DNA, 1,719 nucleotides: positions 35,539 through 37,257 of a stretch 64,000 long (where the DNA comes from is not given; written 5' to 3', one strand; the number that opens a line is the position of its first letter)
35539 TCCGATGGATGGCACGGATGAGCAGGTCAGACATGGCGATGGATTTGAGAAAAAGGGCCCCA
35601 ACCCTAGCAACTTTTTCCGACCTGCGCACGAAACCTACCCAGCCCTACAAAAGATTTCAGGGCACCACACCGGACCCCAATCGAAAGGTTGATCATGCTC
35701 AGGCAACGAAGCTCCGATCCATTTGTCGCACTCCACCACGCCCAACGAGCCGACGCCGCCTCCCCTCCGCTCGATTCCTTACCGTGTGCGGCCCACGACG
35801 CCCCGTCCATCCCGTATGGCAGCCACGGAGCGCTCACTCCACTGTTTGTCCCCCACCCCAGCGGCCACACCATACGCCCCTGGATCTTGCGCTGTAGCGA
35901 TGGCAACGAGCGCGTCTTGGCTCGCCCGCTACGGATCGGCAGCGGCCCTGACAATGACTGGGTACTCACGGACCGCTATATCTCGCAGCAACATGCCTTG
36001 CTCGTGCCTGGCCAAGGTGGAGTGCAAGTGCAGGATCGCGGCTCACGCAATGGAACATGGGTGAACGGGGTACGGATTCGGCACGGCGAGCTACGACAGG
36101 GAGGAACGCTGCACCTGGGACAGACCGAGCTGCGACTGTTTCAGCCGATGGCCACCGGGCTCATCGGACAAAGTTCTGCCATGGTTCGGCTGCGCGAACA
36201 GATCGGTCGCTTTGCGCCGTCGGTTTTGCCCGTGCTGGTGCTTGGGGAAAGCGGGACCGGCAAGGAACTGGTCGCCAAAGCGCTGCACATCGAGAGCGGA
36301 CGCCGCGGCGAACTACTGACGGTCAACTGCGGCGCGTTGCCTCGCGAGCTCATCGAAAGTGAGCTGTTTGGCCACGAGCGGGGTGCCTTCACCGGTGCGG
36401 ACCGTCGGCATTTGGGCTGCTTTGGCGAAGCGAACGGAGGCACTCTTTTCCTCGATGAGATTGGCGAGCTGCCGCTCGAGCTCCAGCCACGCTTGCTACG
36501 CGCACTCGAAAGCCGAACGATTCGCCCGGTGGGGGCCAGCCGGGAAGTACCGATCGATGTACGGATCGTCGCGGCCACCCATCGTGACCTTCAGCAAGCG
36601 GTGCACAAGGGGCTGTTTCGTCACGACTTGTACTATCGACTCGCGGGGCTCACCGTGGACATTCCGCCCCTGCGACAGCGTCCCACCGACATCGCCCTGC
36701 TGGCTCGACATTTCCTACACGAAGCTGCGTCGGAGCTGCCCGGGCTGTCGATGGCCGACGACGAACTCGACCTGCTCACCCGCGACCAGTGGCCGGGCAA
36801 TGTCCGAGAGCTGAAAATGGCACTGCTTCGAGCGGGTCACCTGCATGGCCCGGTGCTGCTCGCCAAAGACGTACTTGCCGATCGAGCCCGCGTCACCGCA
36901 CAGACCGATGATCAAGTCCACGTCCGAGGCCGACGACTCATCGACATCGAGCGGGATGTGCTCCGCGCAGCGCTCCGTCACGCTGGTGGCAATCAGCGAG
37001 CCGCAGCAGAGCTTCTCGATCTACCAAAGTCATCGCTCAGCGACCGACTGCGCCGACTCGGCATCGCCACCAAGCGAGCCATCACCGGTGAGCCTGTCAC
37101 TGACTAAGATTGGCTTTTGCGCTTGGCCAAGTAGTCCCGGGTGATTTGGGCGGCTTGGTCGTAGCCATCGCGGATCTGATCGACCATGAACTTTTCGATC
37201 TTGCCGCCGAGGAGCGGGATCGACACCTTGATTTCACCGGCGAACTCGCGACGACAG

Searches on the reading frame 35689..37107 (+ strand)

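Call 22: search_protein_families(library=pfam, proteins=[window:35689-37107:+], max_evalue=0.001)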
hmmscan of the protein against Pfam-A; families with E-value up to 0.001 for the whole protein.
window:35689-37107:+ (472 aa): 7 families
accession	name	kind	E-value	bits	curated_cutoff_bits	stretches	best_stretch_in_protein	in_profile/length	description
PF00158.32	Sigma54_activat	-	3e-65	219.4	20.2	1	158-323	1-167/168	Sigma-54 interaction domain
PF14532.12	Sigma54_activ_2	-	5e-23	82.3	25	1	159-328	1-138/138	Sigma-54 interaction domain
PF00498.31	FHA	-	1.7e-16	60.9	20.7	1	82-144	2-67/67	FHA domain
PF16697.10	Yop-YscD_cpl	-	4.7e-14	52.9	33.2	1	80-151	18-91/94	Inner membrane component of T3SS, cytoplasmic domain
PF25601.1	AAA_lid_14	-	1.2e-12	47.9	27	1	329-407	1-81/87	AAA+ ATPase lid domain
PF02954.25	HTH_8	-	1.8e-08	34.4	22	1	419-456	4-41/42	Bacterial regulatory protein, Fis family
PF07728.20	AAA_5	-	7.9e-07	29.6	22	1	181-299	1-123/139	AAA domain (dynein-related subfamily)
